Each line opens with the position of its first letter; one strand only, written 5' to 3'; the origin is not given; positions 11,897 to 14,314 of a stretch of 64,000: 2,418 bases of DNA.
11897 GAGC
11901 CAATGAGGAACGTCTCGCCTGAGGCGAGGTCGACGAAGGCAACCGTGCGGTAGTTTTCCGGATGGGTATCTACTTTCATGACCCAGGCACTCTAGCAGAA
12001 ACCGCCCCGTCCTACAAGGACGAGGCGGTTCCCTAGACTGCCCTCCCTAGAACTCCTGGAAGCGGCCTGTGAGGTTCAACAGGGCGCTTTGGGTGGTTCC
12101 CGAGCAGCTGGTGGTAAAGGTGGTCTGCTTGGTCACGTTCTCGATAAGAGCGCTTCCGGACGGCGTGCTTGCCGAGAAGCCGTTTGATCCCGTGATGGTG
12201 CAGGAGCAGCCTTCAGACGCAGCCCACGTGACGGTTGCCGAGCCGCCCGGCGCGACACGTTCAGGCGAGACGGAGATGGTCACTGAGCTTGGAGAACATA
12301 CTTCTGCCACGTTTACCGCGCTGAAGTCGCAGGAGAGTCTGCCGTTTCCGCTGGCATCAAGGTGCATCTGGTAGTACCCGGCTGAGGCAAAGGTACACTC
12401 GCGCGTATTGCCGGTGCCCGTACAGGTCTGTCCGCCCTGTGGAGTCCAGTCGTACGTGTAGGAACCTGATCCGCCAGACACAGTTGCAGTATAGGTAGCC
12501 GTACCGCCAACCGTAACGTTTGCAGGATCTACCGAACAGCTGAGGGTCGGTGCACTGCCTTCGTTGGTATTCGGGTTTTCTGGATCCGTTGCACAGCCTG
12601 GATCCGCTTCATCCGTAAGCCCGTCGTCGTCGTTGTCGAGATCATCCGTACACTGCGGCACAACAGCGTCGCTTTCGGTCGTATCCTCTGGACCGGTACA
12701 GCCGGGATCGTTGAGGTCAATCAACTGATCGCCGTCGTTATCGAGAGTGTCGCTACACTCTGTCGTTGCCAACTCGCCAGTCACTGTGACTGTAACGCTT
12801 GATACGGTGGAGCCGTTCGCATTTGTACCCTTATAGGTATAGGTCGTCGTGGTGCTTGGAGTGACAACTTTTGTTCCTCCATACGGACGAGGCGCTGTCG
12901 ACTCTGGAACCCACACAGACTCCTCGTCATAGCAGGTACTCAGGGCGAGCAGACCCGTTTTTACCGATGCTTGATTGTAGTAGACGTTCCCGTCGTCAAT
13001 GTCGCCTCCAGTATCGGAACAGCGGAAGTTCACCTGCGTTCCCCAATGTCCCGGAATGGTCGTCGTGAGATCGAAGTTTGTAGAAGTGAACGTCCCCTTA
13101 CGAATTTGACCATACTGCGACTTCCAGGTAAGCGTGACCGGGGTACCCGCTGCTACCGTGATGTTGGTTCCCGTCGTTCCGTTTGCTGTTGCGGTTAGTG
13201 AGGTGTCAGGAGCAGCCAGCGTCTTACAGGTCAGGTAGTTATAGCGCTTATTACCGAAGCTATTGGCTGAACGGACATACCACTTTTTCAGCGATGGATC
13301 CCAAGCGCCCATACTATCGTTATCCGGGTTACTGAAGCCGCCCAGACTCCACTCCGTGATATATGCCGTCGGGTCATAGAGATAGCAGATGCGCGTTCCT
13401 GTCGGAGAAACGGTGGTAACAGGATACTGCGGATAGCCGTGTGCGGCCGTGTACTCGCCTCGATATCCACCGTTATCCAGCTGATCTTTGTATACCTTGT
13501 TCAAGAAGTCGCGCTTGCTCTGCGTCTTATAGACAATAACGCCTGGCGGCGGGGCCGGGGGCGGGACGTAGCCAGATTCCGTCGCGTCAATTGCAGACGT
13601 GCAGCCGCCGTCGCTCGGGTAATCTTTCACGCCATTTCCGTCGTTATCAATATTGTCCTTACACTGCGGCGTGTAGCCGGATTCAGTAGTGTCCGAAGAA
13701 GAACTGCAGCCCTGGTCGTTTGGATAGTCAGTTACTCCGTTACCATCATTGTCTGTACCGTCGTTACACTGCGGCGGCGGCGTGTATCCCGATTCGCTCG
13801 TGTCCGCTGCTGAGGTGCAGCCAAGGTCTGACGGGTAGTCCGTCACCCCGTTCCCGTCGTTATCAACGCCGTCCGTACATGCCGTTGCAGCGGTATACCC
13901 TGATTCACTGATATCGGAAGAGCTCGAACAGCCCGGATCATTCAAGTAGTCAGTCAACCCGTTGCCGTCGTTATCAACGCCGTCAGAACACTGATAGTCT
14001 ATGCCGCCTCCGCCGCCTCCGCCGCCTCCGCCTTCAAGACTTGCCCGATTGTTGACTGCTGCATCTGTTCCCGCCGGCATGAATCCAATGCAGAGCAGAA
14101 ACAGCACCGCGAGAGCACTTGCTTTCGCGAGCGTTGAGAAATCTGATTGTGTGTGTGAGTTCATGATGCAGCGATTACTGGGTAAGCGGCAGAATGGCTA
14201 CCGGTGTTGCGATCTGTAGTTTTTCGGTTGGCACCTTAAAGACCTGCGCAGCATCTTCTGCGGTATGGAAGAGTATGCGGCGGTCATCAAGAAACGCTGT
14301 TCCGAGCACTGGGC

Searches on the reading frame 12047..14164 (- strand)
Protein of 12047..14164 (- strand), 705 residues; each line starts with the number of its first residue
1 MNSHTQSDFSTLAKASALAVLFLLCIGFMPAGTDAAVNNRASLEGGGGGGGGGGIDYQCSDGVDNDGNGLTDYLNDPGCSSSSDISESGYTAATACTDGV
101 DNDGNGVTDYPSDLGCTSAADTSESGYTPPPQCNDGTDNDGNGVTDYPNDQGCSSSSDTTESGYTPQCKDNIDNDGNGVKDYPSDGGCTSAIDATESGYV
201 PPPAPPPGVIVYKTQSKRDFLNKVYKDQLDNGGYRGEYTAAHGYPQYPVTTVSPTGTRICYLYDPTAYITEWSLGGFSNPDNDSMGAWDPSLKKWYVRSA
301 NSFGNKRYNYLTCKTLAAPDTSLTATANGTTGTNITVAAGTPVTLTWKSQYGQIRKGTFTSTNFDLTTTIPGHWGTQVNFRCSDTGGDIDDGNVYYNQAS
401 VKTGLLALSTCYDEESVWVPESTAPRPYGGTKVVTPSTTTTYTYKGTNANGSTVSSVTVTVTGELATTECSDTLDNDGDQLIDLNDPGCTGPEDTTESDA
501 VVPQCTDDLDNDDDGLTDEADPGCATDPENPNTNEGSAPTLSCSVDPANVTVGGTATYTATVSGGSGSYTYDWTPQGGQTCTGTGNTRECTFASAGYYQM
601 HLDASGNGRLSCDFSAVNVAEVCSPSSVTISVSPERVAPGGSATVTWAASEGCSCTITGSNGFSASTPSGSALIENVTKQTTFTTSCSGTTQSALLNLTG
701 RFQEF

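Call 73: find_encoding_contigs(protein=window:12047-14164:-, flank=10000, max_places=1)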
Protein window:12047-14164:- (705 aa): 2 contigs read that carry it; 1 place shown.
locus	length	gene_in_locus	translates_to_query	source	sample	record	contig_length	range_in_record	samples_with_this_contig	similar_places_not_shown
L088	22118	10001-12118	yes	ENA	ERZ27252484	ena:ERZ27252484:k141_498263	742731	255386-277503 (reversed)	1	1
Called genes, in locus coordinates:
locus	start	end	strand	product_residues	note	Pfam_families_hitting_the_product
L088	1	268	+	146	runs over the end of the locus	PF07963:N_methyl (weak)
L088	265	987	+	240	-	PF00834:Ribul_P_3_epim, PF00977:His_biosynth (weak)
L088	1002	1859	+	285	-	PF13292:DXP_synthase_N (weak), PF00456:Transketolase_N, PF00676:E1_dh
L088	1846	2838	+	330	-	PF02779:Transket_pyr, PF02780:Transketolase_C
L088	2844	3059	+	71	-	-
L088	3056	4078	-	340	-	PF00294:PfkB, PF08543:Phos_pyr_kin (weak)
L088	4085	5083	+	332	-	PF00274:Glycolytic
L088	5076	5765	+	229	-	PF01386:Ribosomal_L25p, PF14693:Ribosomal_TL5_C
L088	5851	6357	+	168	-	PF06185:YecM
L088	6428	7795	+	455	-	PF13406:SLT_2 (faint)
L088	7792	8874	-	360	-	-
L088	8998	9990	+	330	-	-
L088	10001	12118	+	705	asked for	-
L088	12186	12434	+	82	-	PF01197:Ribosomal_L31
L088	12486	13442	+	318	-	PF03462:PCRF, PF00472:RF-1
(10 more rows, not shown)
